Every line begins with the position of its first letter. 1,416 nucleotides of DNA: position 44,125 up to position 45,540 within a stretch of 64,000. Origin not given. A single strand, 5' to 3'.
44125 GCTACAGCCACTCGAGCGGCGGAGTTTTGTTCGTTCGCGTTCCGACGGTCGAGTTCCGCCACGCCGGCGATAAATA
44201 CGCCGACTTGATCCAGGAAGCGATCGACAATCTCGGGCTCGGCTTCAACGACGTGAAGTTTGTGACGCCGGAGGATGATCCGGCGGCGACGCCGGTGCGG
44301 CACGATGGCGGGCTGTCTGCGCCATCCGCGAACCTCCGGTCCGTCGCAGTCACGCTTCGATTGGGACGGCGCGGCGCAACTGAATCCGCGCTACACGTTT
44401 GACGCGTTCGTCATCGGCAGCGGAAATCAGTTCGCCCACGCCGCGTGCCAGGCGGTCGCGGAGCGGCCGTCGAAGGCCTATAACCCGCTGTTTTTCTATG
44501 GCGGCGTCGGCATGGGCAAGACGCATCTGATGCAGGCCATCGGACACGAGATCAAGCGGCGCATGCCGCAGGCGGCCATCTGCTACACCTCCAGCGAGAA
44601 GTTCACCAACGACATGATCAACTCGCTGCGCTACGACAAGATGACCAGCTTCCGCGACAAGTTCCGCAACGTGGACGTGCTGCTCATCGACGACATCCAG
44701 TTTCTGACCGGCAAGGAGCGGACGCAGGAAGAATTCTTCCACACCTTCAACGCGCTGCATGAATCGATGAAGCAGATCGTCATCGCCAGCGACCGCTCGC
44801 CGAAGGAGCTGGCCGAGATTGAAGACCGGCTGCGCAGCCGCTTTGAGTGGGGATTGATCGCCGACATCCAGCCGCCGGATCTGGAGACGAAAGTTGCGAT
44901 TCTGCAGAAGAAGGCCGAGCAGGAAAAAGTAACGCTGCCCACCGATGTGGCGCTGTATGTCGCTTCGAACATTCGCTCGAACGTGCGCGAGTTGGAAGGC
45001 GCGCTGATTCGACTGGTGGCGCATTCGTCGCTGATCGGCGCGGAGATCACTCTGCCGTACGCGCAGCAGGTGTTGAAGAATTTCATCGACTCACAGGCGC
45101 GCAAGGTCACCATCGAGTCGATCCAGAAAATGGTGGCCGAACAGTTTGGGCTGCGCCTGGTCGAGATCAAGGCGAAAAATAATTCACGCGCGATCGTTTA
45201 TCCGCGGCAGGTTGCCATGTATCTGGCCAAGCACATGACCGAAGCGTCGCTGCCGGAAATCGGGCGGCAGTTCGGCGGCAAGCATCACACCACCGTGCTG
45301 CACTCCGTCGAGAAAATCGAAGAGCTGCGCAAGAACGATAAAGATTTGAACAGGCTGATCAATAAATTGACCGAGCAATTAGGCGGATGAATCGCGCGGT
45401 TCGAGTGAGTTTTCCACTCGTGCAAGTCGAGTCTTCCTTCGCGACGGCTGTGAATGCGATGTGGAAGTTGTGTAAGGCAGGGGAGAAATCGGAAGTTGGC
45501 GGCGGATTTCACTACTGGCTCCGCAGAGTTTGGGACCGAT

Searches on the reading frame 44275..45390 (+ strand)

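Call 88: search_protein_families(library=pfam, proteins=[window:44275-45390:+])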
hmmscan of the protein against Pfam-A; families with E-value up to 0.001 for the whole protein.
window:44275-45390:+ (371 aa): 8 families
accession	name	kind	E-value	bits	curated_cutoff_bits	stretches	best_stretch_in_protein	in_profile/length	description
PF00308.24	Bac_DnaA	-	3.1e-74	249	23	1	36-196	1-161/162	Bacterial DnaA ATPAse domain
PF08299.17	Bac_DnaA_C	-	2.8e-29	101.4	31.5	1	280-348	1-69/69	Bacterial dnaA protein helix-turn-helix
PF00004.35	AAA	-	6e-08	33.6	21.2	1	73-191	2-124/131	ATPase family associated with various cellular activities (AAA)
PF01695.23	IstB_IS21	-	2.7e-07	30.8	24.1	1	72-177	95-197/238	IstB-like ATP binding protein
PF22688.2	Hda_lid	-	2.4e-06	27.9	27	1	204-267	2-65/65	Hda, lid domain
PF13401.12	AAA_22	-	5.9e-05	23.8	27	0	74-166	10-114/130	AAA domain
PF13173.12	AAA_14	-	0.00044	20.7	27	0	71-190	4-115/129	AAA domain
PF03969.22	AFG1_ATPase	-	0.00047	19.7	27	0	63-179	54-171/361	AFG1-like ATPase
